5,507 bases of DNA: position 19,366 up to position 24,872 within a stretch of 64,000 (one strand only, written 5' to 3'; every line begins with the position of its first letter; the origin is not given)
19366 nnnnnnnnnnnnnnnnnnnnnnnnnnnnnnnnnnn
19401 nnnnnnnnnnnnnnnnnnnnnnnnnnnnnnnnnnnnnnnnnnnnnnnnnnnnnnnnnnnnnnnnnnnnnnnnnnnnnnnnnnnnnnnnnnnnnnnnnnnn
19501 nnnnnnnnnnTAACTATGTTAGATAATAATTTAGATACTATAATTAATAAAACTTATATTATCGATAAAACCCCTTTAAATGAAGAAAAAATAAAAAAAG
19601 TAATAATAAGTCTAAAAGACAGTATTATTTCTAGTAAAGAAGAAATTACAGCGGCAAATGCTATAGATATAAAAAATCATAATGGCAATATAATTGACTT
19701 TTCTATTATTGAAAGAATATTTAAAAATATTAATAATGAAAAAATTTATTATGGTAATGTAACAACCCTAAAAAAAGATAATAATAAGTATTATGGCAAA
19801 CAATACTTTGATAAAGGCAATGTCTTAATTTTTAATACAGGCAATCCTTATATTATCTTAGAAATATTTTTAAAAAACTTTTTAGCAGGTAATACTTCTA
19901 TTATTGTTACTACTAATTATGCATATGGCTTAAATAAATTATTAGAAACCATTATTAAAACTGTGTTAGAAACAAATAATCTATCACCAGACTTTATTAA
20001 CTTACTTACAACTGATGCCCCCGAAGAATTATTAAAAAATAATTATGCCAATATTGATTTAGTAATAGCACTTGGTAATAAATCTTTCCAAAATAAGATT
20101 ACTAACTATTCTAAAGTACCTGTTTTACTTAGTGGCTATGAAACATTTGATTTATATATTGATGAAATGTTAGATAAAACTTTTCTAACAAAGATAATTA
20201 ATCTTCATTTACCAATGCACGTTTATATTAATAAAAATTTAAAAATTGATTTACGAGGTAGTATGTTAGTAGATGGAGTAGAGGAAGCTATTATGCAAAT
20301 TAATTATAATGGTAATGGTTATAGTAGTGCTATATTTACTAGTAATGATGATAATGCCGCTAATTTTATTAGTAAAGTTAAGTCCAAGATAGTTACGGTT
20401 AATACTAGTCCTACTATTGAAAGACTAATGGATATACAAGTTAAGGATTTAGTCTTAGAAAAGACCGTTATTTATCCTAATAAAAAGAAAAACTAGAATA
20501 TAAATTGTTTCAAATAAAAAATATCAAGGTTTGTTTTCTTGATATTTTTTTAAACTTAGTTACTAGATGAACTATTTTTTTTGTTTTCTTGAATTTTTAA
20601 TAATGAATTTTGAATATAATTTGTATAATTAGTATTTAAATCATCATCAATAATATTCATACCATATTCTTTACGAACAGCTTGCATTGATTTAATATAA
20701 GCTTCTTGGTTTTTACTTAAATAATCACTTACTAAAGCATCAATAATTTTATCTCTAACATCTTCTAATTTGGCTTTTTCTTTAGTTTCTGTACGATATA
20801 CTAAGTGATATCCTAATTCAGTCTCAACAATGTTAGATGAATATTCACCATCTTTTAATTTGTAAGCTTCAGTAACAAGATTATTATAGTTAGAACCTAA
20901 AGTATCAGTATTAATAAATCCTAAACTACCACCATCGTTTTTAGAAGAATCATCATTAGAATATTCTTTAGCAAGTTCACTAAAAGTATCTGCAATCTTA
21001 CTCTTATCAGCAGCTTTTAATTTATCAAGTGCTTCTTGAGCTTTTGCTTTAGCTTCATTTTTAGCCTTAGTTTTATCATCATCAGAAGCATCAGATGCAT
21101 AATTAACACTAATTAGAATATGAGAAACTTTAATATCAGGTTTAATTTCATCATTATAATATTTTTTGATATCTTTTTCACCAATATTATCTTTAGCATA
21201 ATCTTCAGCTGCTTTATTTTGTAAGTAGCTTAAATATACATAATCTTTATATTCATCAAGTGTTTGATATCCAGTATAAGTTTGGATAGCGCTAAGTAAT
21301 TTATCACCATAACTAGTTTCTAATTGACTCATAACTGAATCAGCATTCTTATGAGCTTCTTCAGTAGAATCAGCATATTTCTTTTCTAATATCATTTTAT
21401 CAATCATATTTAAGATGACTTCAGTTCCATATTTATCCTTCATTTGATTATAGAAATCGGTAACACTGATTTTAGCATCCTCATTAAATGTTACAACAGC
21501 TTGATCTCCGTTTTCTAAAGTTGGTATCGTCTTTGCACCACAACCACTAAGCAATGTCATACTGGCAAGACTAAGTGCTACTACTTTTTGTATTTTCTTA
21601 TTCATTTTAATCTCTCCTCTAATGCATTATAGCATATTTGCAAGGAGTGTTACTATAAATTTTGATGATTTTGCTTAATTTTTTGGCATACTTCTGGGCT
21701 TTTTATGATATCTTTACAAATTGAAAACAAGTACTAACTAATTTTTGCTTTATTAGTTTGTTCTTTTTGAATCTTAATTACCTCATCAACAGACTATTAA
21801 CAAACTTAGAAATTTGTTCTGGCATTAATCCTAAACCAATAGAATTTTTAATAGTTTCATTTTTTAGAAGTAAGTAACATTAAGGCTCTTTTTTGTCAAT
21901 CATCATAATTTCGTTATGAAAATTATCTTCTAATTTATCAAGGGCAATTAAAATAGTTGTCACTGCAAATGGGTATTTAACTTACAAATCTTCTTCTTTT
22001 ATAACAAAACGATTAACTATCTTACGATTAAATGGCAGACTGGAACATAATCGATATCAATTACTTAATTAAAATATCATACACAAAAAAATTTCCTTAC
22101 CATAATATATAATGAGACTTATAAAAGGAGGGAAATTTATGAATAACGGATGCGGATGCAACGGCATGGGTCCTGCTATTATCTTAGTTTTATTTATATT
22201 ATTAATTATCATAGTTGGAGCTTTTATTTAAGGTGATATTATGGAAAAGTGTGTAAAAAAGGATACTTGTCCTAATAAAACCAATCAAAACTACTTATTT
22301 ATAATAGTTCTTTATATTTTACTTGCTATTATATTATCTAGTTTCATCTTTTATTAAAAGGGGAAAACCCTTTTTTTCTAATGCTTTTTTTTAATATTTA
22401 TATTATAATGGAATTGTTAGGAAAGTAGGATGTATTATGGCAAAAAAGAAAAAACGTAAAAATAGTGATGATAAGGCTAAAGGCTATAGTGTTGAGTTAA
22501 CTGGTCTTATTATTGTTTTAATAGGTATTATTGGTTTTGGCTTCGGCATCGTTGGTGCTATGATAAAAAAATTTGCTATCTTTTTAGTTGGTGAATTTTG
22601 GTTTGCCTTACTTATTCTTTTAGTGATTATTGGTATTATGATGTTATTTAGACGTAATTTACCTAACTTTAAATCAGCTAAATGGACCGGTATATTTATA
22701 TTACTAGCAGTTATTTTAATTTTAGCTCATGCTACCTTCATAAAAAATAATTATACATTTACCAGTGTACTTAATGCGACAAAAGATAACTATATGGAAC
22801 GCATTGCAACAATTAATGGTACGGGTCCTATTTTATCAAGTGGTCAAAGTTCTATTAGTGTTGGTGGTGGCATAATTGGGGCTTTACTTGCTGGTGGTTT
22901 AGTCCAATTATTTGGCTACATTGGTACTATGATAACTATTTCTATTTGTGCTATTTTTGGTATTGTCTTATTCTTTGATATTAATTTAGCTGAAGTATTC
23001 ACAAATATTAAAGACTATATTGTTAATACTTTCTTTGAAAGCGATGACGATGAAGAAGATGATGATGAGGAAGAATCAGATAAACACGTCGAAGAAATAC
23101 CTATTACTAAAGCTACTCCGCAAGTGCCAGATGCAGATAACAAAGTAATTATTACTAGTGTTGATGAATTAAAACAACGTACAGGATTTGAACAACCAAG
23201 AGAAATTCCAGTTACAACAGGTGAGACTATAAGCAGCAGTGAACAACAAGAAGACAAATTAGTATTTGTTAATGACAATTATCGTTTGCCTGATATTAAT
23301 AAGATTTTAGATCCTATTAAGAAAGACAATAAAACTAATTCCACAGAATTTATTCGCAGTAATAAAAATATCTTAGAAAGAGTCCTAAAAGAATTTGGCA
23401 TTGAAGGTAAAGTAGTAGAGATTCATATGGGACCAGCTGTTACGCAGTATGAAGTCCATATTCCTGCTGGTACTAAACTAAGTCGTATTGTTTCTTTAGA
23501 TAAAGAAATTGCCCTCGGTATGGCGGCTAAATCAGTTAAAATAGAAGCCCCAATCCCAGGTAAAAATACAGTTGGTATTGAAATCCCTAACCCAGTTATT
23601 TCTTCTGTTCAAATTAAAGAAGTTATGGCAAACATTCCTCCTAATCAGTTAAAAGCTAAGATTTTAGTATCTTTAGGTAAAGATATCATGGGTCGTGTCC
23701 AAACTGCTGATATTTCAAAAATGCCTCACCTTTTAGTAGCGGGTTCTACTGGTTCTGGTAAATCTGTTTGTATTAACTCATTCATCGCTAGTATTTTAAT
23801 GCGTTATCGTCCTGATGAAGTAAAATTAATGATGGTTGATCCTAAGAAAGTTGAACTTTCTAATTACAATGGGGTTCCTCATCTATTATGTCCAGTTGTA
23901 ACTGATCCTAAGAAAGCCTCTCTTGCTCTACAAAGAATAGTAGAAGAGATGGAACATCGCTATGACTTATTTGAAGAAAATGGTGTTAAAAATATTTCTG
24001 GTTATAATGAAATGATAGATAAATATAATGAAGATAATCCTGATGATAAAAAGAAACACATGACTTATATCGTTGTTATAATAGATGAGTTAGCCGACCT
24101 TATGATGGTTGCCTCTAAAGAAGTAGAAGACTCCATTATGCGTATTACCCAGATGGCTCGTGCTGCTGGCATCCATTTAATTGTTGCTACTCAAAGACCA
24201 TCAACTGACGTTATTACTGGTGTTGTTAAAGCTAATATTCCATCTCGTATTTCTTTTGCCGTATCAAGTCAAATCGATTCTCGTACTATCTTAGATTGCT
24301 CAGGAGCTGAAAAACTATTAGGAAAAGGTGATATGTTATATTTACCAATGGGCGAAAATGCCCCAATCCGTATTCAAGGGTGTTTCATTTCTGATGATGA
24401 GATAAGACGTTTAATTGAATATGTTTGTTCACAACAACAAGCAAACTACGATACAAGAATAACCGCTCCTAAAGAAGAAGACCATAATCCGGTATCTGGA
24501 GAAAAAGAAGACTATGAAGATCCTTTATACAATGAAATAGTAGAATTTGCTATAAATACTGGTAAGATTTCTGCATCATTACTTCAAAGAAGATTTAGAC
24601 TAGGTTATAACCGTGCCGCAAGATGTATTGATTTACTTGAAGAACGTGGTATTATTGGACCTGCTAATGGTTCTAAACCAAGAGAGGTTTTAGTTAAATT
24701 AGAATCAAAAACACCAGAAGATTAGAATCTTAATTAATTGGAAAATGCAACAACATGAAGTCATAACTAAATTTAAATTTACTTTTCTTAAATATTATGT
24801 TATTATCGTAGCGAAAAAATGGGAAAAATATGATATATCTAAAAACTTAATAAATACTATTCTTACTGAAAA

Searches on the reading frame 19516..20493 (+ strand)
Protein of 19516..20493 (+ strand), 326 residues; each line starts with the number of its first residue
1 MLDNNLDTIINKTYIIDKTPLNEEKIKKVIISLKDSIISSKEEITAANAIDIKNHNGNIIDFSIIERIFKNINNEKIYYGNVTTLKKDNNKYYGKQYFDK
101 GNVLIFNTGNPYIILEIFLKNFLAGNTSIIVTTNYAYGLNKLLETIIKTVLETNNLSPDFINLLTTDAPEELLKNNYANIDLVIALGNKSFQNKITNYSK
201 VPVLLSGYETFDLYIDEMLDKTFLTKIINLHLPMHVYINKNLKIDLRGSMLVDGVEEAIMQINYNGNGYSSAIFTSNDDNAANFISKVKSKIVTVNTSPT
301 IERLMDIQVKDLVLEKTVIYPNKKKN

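Call 5: search_protein_families(library=pfam, proteins=[window:19516-20493:+], max_evalue=0.1)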
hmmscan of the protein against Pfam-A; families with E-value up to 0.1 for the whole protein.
window:19516-20493:+ (326 aa): 1 family
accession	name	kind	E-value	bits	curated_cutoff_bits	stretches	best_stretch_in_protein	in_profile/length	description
PF00171.27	Aldedh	-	0.0007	18.7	23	1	252-302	379-429/461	Aldehyde dehydrogenase family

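Call 6: search_protein_families(library=ncbifam, proteins=[window:19516-20493:+], max_evalue=0.1)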
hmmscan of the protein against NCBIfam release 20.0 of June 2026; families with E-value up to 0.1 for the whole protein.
window:19516-20493:+ (326 aa): 9 families
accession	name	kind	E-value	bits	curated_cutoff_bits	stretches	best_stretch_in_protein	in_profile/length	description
NF001221.0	PRK00197.1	equivalog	4.4e-22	78.4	289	2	21-228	24-247/418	glutamate-5-semialdehyde dehydrogenase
TIGR00407.1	proA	equivalog_domain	1.4e-19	70.2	317.45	2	27-228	17-234/398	glutamate-5-semialdehyde dehydrogenase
TIGR01092.1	P5CS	equivalog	2.5e-09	35.9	796.75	2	104-219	402-516/715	delta l-pyrroline-5-carboxylate synthetase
NF050084.1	pip_6_carb_DH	equivalog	0.0019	17.2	730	1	253-296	375-420/475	L-piperidine-6-carboxylate dehydrogenase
NF042993.1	AlphKGSA_gudD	equivalog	0.0026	16.6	770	1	250-298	393-441/481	alpha-ketoglutaric semialdehyde dehydrogenase GucD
TIGR01722.1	MMSDH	subfamily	0.005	15.6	448.5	1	252-297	389-434/477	CoA-acylating methylmalonate-semialdehyde dehydrogenase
NF052305.1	DioxValDhHalo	equivalog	0.029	13.3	750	1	251-299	394-442/483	2,5-dioxovalerate dehydrogenase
NF047625.1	AcylSulfactDhSauS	equivalog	0.091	11.5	600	0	261-298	359-396/464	acylating sulfoacetaldehyde dehydrogenase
NF045736.1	PaDhStyDRhodo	equivalog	0.1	11.1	800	0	252-302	394-444/479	phenylacetaldehyde dehydrogenase StyD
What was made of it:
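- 19516..20496 (+): Partner gene: 326-aa ProA-like protein without any cysteine (CCY89222.1, annotated gamma-glutamyl phosphate reductase). NCBIfam proA 78 bits against a cut-off of 289 (call 6).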

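Call 63: search_solved_structures(query=window:19516-20493:+, max_evalue=0.01, show_alignments=2)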
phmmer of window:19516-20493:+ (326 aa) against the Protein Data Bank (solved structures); distinct sequences matched with E-value up to 0.01: 6.
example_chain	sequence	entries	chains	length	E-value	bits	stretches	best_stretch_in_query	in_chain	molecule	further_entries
1o20_A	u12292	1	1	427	3.4e-07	33.1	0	251-299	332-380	Gamma-glutamyl phosphate reductase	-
4ghk_A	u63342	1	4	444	3.1e-06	30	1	250-299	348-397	Gamma-glutamyl phosphate reductase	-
1vlu_A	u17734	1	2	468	1.1e-05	28.2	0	101-221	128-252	Gamma-glutamyl phosphate reductase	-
8zok_A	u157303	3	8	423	1.2e-05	28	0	237-299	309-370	Gamma-glutamyl phosphate reductase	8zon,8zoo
4d4e_A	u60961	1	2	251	0.00019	24.1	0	147-204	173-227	ARMADILLO REPEAT PROTEIN ARM00016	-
8y2h_B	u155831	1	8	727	0.0016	21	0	102-228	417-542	Delta-1-pyrroline-5-carboxylate synthase A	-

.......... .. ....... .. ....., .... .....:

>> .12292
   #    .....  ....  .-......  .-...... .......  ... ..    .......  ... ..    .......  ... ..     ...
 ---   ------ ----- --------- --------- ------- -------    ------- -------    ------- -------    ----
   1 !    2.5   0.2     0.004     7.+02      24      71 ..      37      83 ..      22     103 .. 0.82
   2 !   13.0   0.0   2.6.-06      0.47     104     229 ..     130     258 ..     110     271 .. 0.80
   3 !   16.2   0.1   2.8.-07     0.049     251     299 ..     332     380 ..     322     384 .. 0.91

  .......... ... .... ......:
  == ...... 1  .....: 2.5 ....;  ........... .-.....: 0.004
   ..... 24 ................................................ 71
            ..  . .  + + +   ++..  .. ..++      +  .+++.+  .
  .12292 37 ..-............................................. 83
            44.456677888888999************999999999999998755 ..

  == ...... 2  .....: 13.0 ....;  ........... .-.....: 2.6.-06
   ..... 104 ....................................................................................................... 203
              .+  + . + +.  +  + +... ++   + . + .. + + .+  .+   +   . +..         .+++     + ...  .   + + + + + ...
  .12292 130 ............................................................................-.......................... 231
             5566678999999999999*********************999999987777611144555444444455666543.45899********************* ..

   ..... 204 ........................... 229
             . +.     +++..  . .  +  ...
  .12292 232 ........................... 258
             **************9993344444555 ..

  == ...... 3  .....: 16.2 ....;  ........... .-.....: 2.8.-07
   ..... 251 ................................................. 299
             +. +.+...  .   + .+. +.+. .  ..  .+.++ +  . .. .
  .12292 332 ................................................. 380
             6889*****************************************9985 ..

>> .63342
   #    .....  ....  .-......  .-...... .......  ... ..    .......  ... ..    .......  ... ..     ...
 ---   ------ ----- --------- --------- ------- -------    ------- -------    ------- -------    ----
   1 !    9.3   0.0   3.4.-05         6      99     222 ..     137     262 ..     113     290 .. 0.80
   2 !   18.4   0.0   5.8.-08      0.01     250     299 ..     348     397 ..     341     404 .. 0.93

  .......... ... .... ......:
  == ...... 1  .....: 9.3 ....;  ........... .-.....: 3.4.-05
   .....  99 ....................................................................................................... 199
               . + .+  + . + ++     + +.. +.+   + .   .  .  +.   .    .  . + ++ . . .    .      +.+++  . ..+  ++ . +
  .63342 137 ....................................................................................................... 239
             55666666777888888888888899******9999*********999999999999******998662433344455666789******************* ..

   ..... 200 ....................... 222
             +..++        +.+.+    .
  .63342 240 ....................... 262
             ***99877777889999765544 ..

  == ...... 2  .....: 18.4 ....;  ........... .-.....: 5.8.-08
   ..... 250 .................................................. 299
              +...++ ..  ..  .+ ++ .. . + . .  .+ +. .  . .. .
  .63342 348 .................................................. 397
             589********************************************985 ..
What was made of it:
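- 19516..20496 (+): About 50 residues are missing around the catalytic-Cys region compared with 1o20 (call 63).
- On ProA (partner gene): The catalytic region is deleted relative to 1o20 (call 63).
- Closest known: Glutamate-5-semialdehyde dehydrogenase ProA. Same: The N-terminal two-thirds and a C-terminal segment align to ProA (NF001221 and TIGR00407; PDB 1o20 and 4ghk) (calls 6, 63).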

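Call 101: search_protein_families(library=padloc, proteins=[window:19516-20493:+], max_evalue=0.01)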
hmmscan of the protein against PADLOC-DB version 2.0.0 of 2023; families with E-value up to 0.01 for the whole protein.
window:19516-20493:+ (326 aa): 0 families

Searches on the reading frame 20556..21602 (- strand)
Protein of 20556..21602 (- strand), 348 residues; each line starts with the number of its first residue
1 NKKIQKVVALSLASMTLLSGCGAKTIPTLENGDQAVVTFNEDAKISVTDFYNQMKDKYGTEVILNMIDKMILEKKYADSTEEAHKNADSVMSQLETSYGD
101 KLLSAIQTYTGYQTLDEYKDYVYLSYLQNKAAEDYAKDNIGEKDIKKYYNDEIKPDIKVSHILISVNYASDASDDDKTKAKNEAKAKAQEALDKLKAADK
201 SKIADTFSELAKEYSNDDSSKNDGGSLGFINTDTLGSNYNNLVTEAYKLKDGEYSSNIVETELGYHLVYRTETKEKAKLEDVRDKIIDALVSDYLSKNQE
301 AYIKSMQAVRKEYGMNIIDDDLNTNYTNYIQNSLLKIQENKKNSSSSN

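Call 5: search_protein_families(library=pfam, proteins=[window:20556-21602:-], max_evalue=0.1)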
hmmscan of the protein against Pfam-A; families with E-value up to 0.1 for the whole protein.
window:20556-21602:- (348 aa): 6 families
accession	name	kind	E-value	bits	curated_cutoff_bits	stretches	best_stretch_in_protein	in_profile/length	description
PF13616.12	Rotamase_3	-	1.4e-19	71.2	22.5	1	145-272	3-114/116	PPIC-type PPIASE domain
PF00639.27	Rotamase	-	6.7e-19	69.1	21.7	1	161-271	1-96/97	PPIC-type PPIASE domain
PF13145.12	Rotamase_2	-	4e-06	28.1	27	1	142-284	3-121/121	PPIC-type PPIASE domain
PF21443.2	G3P_pilus-bind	-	0.059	14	27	0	36-58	39-61/105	G3P, pilus binding domain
PF15797.10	DUF4706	-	0.071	13.9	27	1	40-113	17-90/108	Domain of unknown function (DUF4706)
PF13607.11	Succ_CoA_lig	-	0.081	13.1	27.4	0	35-86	30-81/138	Succinyl-CoA ligase like flavodoxin domain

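Call 6: search_protein_families(library=ncbifam, proteins=[window:20556-21602:-], max_evalue=0.1)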
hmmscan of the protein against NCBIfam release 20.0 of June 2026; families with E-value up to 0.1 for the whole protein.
window:20556-21602:- (348 aa): 8 families
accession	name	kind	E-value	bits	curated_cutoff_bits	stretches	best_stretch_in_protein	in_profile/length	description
NF002827.0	PRK03002.1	equivalog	2e-27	96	343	1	8-328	8-279/285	peptidylprolyl isomerase PrsA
NF003356.0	PRK04405.1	subfamily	3.2e-25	88.8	339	1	5-333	7-295/299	peptidylprolyl isomerase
NF002846.0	PRK03095.1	equivalog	3.6e-20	72.6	361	1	7-322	5-270/287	peptidylprolyl isomerase PrsA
NF000809.0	PRK00059.1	equivalog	1e-19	71.1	303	1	72-322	99-335/336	peptidylprolyl isomerase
NF002824.0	PRK02998.1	subfamily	7.6e-19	68.1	360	1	34-321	26-272/283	peptidylprolyl isomerase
TIGR02933.1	nifM_nitrog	equivalog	1.4e-08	34.9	168.2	1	154-299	120-248/256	nitrogen fixation protein NifM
NF008038.0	PRK10770.1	equivalog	2.5e-08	33.1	394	1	186-302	301-413/431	peptidylprolyl isomerase SurA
NF033216.1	lipo_YgdI_YgdR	subfamily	0.054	13.4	42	0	8-62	6-58/71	YgdI/YgdR family lipoprotein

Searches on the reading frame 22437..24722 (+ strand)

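Call 5: search_protein_families(library=pfam, proteins=[window:22437-24722:+], max_evalue=0.1)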
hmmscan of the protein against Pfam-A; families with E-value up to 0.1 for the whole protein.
window:22437-24722:+ (762 aa): 14 families
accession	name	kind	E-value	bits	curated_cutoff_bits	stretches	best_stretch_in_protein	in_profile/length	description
PF01580.24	FtsK_SpoIIIE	-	1.1e-66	224.9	24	1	402-589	11-220/221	FtsK/SpoIIIE family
PF17854.6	FtsK_alpha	-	6.4e-30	103.8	22.9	1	285-385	2-101/101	FtsK alpha domain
PF09397.16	FtsK_gamma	-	5.4e-28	96.9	30.6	1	694-753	3-62/63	Ftsk gamma domain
PF13491.11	FtsK_4TM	-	4.2e-08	33.5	23.1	2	142-191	121-170/171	4TM region of DNA translocase FtsK/SpoIIIE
PF12846.13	AAA_10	-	0.00022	20.8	27.5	1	428-471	20-59/362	AAA-like domain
PF01935.23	DUF87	-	0.0015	19.1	23.2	1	425-470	17-61/220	Helicase HerA, central domain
PF05621.17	TniB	-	0.0075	16.2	22.4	1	421-452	27-58/189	Bacterial TniB protein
PF00735.24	Septin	-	0.008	15.9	26.2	0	432-458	7-33/280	Septin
PF13245.12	AAA_19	-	0.021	15.4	25.1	0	427-558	9-105/134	AAA domain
PF00437.27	T2SSE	-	0.031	13.4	24.9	1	431-455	144-168/370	Type II/IV secretion system protein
PF13401.12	AAA_22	-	0.041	14.6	27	0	431-585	7-122/130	AAA domain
PF09848.15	SLFN-g3_helicase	-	0.061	13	24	0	432-558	4-93/354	Schlafen group 3, DNA/RNA helicase domain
PF00270.35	DEAD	-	0.072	13.3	26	0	431-569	16-140/167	DEAD/DEAH box helicase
PF06414.18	Zeta_toxin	-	0.093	12.6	22.3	0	432-530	19-117/199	Zeta toxin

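Call 6: search_protein_families(library=ncbifam, proteins=[window:22437-24722:+], max_evalue=0.1)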
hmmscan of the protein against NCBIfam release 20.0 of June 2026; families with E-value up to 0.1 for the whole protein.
window:22437-24722:+ (762 aa): 15 families
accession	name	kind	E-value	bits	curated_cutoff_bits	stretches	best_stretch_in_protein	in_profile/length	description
NF007615.0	PRK10263.1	equivalog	2.1e-125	420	1566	1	311-753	892-1350/1355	DNA translocase FtsK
TIGR03928.1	T7_EssCb_Firm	equivalog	1.2e-33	115.9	778.4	1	430-641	470-674/1296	type VII secretion protein EssC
TIGR03924.1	T7SS_EccC_a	equivalog_domain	1.5e-26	93.4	509.15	1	430-653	451-671/673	type VII secretion protein EccCa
TIGR03925.1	T7SS_EccC_b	equivalog_domain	1e-25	90.1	346.55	2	425-616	71-256/564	type VII secretion protein EccCb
NF041214.1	plasmid_TraB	equivalog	3.1e-18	65.6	800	1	431-619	250-419/639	plasmid transfer protein TraB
TIGR03743.1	SXT_TraD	subfamily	0.00013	20.6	366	0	530-587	473-523/636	conjugative transfer system coupling protein TraD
TIGR03744.1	traC_PFL_4706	equivalog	0.00084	17.3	520.6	1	422-459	467-504/892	conjugative transfer ATPase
NF042943.1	HerA_antiphage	equivalog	0.0031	16.1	800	0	568-620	463-513/566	anti-phage-associated helicase HerA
NF042944.1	HerA_antiphage_2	equivalog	0.0036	16.1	850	0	560-590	448-478/576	anti-phage-associated helicase HerA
TIGR00929.1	VirB4_CagE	subfamily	0.018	13.3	643.1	0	431-462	439-467/792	VirB4 family type IV secretion/conjugal transfer ATPase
NF010282.0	PRK13724.1-4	equivalog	0.026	14.6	194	1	426-458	69-101/106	conjugal transfer protein TrbD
NF006799.0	PRK09302.1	equivalog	0.038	12.5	408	0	427-455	271-299/515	circadian clock protein KaiC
NF045971.1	conju_CD1110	equivalog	0.043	12.1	325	1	429-471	415-454/752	VirB4-like conjugal transfer ATPase, CD1110 family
NF009067.0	PRK12402.1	equivalog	0.055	12.4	317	0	424-453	31-60/340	replication factor C small subunit 2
TIGR02759.1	TraD_Ftype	equivalog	0.067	11.9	521.35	1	427-455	174-202/566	type IV conjugative transfer system coupling protein TraD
